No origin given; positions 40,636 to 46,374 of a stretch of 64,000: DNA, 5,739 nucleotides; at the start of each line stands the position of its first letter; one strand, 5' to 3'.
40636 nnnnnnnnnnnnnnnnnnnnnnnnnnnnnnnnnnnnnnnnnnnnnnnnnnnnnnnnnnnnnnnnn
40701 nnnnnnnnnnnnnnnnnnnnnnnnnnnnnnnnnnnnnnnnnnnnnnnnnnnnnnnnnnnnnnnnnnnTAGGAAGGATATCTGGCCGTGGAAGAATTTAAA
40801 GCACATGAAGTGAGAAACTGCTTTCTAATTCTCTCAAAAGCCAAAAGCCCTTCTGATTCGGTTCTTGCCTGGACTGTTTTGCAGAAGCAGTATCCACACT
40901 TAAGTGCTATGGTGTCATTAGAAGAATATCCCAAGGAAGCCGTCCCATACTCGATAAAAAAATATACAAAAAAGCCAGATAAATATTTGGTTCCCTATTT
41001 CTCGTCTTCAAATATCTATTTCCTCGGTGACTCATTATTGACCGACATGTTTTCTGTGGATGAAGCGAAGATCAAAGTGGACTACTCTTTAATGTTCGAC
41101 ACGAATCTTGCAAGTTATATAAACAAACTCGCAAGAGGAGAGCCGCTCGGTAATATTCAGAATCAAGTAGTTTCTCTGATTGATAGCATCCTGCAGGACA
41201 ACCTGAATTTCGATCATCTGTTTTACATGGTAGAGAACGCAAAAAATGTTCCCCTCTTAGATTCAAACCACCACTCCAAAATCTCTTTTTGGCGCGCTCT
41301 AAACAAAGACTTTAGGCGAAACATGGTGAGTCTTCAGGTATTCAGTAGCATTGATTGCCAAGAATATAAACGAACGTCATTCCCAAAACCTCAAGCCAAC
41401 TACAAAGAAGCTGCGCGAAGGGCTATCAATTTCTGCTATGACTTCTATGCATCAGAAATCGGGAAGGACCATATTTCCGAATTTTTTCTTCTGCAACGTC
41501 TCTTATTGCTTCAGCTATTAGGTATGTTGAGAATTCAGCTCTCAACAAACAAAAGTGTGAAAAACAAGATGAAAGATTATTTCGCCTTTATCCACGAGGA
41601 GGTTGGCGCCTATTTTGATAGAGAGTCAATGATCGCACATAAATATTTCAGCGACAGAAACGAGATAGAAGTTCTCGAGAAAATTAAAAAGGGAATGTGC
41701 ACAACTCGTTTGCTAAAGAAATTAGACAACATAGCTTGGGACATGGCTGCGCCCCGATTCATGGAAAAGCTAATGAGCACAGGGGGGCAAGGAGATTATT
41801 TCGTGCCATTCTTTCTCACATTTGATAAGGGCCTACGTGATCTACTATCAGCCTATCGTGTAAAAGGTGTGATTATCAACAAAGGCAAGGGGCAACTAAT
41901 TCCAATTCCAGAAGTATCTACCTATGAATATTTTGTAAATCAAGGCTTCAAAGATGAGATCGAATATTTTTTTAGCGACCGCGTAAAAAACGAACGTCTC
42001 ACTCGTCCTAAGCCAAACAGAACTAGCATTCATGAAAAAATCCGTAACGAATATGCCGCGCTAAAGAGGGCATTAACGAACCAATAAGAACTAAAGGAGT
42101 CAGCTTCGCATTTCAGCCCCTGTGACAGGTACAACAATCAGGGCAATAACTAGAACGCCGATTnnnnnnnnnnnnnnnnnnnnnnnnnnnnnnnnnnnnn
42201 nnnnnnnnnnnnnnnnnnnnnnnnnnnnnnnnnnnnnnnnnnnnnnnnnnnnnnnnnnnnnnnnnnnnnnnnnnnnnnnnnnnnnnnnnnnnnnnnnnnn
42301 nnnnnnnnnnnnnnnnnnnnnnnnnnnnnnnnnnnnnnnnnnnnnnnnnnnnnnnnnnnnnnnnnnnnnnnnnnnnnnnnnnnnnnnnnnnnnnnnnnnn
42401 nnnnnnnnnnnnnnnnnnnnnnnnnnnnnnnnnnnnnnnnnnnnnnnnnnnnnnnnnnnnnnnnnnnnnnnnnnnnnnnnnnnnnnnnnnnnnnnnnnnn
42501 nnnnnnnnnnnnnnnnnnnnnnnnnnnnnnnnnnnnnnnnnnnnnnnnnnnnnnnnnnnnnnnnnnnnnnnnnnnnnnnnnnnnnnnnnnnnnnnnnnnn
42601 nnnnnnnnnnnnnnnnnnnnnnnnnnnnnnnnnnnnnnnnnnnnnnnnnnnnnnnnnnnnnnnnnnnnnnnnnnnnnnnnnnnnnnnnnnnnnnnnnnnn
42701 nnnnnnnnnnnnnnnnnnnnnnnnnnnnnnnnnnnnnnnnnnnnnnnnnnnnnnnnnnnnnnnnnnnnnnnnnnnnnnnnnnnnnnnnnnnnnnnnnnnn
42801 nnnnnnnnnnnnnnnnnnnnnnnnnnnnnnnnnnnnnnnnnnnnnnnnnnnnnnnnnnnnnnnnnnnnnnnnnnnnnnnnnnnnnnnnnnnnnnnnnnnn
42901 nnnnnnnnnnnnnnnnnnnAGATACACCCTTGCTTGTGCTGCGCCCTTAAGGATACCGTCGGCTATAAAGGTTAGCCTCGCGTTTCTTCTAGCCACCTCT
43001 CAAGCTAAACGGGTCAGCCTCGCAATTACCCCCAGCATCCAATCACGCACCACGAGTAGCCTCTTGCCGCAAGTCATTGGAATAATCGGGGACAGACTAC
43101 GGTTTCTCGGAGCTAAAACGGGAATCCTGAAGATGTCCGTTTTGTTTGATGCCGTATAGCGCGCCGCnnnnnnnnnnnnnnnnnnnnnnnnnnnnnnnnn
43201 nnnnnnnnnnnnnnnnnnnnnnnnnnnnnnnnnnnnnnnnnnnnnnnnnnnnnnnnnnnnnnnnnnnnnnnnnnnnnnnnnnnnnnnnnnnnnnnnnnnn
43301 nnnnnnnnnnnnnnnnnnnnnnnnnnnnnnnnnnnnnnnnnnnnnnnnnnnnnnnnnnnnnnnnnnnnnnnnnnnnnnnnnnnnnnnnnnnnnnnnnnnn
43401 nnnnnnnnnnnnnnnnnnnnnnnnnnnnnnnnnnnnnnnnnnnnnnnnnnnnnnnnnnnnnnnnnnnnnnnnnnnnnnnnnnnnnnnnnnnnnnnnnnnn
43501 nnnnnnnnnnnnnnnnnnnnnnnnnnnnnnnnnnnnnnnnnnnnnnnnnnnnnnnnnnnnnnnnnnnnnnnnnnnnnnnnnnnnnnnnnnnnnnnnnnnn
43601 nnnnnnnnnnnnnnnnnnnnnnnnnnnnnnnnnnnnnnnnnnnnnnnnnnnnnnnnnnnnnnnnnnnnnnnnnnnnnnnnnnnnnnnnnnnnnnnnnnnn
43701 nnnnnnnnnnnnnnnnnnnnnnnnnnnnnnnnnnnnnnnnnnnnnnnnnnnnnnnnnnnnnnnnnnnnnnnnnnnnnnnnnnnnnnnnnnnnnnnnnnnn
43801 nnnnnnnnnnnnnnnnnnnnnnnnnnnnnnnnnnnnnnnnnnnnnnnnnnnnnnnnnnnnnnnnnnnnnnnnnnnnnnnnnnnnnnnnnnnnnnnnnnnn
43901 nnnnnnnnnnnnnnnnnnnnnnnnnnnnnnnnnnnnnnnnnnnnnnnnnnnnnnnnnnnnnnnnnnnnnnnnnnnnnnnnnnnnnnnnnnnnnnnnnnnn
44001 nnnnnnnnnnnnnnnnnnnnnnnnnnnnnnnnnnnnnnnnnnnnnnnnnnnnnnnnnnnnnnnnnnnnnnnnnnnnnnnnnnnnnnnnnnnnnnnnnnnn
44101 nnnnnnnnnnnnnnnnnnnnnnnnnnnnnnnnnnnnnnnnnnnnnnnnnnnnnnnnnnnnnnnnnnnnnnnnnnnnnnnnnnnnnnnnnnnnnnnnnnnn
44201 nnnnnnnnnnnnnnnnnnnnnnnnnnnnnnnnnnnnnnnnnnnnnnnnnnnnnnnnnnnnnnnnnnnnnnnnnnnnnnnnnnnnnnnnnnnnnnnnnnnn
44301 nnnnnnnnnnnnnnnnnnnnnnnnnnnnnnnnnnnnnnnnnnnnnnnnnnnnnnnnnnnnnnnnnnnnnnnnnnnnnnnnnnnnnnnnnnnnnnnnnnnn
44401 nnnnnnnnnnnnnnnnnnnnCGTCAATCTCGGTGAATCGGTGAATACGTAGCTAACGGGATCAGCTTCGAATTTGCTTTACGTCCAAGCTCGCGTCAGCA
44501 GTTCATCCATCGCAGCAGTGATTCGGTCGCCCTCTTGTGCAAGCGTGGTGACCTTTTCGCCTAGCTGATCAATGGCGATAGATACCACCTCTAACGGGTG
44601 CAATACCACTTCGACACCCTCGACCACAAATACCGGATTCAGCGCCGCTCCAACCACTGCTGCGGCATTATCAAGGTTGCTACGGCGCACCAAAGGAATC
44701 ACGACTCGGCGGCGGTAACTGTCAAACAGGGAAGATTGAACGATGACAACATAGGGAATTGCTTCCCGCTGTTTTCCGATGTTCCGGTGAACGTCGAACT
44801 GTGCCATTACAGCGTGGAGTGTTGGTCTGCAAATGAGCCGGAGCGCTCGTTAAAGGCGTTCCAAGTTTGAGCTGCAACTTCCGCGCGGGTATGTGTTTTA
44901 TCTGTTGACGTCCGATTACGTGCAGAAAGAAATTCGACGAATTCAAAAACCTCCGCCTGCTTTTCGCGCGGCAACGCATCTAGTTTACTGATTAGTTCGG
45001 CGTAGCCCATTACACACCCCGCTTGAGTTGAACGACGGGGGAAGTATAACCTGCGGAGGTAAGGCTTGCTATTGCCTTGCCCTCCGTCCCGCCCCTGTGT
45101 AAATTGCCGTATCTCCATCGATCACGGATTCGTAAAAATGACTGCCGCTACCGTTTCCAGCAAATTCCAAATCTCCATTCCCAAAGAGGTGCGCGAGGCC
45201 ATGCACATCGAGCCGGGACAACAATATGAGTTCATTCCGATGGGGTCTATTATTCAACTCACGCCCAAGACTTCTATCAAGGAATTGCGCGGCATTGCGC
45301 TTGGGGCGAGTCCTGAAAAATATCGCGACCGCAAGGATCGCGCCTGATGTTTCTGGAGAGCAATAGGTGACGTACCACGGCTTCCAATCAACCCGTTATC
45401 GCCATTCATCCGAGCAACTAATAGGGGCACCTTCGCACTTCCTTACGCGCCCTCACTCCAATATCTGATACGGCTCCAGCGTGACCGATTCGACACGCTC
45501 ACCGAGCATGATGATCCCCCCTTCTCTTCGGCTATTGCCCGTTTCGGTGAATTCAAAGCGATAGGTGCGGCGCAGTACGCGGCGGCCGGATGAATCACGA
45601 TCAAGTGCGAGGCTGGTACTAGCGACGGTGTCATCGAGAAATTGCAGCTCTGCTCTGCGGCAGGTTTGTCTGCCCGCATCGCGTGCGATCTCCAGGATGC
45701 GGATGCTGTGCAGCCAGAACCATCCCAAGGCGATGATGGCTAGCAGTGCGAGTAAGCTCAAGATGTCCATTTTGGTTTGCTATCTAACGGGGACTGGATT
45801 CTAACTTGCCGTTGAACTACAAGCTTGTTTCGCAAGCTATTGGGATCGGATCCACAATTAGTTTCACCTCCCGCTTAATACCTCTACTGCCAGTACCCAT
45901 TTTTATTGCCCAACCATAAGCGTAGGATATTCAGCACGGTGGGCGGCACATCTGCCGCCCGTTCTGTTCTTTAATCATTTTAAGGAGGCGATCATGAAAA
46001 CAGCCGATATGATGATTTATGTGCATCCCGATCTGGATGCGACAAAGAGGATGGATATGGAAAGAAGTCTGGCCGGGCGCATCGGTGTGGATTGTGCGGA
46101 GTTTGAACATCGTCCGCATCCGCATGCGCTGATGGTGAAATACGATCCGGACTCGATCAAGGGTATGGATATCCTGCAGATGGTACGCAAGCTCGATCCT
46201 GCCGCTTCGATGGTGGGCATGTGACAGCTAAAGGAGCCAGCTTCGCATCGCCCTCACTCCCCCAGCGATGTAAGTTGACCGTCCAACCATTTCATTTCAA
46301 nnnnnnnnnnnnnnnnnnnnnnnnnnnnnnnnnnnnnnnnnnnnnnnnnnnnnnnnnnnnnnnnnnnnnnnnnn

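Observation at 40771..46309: mutS-proximal accessory island organised like a gene-cassette array with attC-like boundary repeats and no integrase in view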

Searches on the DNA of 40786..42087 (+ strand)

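Call 65: build_rna_model(alignment_id=A1, structure=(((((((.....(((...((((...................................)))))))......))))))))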
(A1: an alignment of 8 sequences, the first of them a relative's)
Model R1 built from alignment A1 (8 sequences, 77 columns); structure: as given.
model positions 66; base pairs 14; branch points 0; effective number of sequences 8; information 0.696 bits per position. Calibrated on 0.2 Mb of random sequence (short: E-values are rough).
structure used (alignment columns):
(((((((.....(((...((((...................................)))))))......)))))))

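Call 66: search_with_rna_model(model_id=R1, sources=[L143, L147, L140, L145, L148], max_evalue=10, filters=off)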
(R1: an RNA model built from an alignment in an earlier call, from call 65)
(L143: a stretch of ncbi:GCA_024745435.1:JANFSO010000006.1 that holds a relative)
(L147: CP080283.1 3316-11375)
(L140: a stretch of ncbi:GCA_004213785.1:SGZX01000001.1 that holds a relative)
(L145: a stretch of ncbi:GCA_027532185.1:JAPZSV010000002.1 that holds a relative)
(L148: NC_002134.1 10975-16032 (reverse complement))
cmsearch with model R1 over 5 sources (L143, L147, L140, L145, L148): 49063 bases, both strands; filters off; matches with E-value up to 10: 32.
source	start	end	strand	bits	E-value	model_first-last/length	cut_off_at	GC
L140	2048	2114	+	58.7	2.1e-12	1-66/66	no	0.55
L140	1484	1552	+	58.4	2.5e-12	1-66/66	no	0.58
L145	7317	7381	+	57.7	3.8e-12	1-66/66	no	0.63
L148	2499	2558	+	56.5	7.5e-12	1-66/66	no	0.55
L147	4001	4060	+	49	5.6e-10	1-66/66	no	0.55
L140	284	354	+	48.6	7e-10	1-66/66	no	0.56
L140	2670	2731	+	45.6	4e-09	1-66/66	no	0.56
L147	3357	3432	+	45.5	4.1e-09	1-66/66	no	0.57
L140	5305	5361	+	39.8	1.1e-07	1-66/66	no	0.53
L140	7015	7084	+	21.7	0.0037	1-66/66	no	0.6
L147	4001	4060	-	19.1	0.016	1-66/66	no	0.55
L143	9544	9604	+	18.4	0.024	1-66/66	no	0.41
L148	2499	2558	-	18.4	0.025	1-66/66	no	0.55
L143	4226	4284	+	15.9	0.1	1-66/66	no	0.42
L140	2048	2114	-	15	0.17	1-66/66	no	0.55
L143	3063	3121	+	15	0.18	1-66/66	no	0.42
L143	7303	7363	+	13.8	0.35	1-66/66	no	0.41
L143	3665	3723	+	12.6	0.68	1-66/66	no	0.41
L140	5460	5476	+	12.3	0.81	1-66/66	no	0.29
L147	1493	1520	-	11.9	1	1-66/66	no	0.36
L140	5460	5476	-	11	1.7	1-66/66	no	0.29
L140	284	354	-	10.9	1.9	1-66/66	no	0.56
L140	2670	2731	-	10.8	1.9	1-66/66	no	0.56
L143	7328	7363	-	10.5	2.3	1-66/66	no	0.44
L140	5305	5361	-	9.7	3.7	1-66/66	no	0.53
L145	1061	1101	-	9.5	4.2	13-53/66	no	0.68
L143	1741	1826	-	8.9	5.8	1-66/66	no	0.37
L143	5107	5165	+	8.6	6.8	1-66/66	no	0.44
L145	3623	3645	-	8.6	7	25-46/66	no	0.7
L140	2243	2277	+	8.4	7.6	1-66/66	no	0.57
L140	2243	2277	-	8.4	7.7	1-66/66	no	0.57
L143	9569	9604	-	8.4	7.8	1-66/66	no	0.47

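Call 67: search_with_rna_model(model_id=R1, source=window, max_evalue=10, filters=off)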
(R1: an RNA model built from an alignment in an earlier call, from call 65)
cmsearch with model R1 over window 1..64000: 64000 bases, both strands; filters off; matches with E-value up to 10: 6.
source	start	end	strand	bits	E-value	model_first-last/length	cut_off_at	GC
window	48085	48124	+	10.4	3.2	1-66/66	no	0.6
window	19917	19975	-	10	4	1-66/66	no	0.56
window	25345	25381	+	9.2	6.4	1-66/66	no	0.68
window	40601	40645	-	9.1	7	13-55/66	no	0.62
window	42624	42644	+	9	7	1-66/66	no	0.33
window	27714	27742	+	8.8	8.1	1-66/66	no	0.45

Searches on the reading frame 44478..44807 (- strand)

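Call 8: search_protein_families(library=pfam, proteins=[window:44478-44807:-], max_evalue=0.01)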
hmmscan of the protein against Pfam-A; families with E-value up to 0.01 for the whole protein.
window:44478-44807:- (109 aa): 1 family
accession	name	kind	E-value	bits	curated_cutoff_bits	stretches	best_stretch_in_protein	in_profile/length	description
PF01845.23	CcdB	-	6.4e-26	91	28.6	1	3-105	1-100/101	CcdB protein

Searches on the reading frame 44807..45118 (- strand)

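Call 8: search_protein_families(library=pfam, proteins=[window:44807-45118:-], max_evalue=0.01)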
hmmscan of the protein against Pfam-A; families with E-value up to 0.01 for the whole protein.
window:44807-45118:- (103 aa): 1 family
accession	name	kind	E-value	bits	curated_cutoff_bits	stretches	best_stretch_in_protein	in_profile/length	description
PF10047.15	DUF2281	-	4.7e-05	24.3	26.5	1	41-76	1-36/64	Protein of unknown function (DUF2281)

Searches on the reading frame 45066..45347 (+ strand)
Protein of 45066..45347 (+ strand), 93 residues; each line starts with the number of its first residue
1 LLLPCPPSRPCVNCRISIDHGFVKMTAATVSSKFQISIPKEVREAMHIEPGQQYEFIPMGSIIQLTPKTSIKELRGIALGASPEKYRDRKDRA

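Call 8: search_protein_families(library=pfam, proteins=[window:45066-45347:+], max_evalue=0.01)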
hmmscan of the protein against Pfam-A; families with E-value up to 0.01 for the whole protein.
window:45066-45347:+ (93 aa): 1 family
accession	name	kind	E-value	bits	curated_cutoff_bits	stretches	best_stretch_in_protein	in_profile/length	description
PF04014.23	MazE_antitoxin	-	7.7e-08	32.6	24.7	1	29-70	3-45/48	Antidote-toxin recognition MazE, bacterial antitoxin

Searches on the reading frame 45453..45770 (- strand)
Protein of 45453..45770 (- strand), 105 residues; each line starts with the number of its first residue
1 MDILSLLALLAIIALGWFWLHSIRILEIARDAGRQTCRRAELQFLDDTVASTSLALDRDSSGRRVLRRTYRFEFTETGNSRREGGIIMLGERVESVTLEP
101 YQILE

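Call 8: search_protein_families(library=pfam, proteins=[window:45453-45770:-], max_evalue=0.01)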
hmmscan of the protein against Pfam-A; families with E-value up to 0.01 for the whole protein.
window:45453-45770:- (105 aa): 1 family
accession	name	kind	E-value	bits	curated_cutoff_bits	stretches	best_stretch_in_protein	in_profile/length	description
PF11743.13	DUF3301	-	4e-32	110.2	25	1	6-100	2-95/95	Protein of unknown function (DUF3301)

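Call 77: list_cluster_members(proteins=[P0121, window:45453-45770:-, window:44478-44807:-])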
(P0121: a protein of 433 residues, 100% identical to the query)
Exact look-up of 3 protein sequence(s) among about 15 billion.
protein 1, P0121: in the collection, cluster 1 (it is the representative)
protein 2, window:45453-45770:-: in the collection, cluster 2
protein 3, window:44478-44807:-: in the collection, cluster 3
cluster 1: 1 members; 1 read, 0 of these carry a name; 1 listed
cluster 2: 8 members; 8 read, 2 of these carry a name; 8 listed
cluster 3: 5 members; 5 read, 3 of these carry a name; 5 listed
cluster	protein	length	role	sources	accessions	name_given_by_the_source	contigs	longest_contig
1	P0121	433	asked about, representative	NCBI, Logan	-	-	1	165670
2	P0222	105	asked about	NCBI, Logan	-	-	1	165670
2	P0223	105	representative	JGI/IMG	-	hypothetical protein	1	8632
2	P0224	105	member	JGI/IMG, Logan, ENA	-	hypothetical protein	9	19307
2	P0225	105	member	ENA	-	-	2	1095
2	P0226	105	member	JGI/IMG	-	-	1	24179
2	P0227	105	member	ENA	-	-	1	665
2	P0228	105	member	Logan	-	-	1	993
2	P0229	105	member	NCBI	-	-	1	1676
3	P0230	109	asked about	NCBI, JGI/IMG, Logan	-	toxin CcdB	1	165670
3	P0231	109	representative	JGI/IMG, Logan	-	-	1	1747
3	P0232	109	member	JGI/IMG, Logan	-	toxin CcdB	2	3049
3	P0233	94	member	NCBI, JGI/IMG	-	toxin CcdB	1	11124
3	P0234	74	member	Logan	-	-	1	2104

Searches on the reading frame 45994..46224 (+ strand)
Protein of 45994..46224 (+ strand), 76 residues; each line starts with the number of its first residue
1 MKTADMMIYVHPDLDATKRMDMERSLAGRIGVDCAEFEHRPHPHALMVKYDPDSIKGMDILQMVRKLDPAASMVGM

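Call 8: search_protein_families(library=pfam, proteins=[window:45994-46224:+], max_evalue=0.01)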
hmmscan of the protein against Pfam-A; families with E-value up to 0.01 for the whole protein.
window:45994-46224:+ (76 aa): 0 families

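Call 10: find_encoding_contigs(protein=window:45994-46224:+, flank=10000, max_places=10)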
Protein window:45994-46224:+ (76 aa): 1 contig read that carries it; 1 place shown.
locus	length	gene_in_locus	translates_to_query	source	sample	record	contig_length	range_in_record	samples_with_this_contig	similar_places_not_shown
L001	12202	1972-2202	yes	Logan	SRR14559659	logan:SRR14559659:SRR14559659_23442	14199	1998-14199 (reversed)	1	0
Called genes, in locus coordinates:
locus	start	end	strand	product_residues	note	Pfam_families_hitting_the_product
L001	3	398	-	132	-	?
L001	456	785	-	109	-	PF01845:CcdB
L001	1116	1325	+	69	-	PF04014:MazE_antitoxin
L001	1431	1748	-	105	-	PF11743:DUF3301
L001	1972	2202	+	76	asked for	-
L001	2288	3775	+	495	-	PF02696:SelO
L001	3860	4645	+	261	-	PF12740:PETase (weak), PF01738:DLH, PF12146:Hydrolase_4 (faint), PF00326:Peptidase_S9 (faint), PF08840:BAAT_C (faint)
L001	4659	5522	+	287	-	PF00561:Abhydrolase_1, PF12146:Hydrolase_4 (weak), PF12697:Abhydrolase_6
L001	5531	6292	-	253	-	PF00990:GGDEF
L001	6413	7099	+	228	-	PF09365:DUF2461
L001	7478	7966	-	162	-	-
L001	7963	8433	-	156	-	PF00578:AhpC-TSA, PF08534:Redoxin, PF05988:DUF899 (faint)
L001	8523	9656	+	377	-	PF08007:JmjC_2, PF20514:WHD_ROXA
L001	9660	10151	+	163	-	PF25559:DUF7931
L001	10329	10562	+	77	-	-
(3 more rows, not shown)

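Call 43: search_protein_families(library=padloc, proteins=[window:45994-46224:+], max_evalue=0.01)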
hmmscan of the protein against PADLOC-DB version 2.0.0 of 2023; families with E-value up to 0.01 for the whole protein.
window:45994-46224:+ (76 aa): 0 families
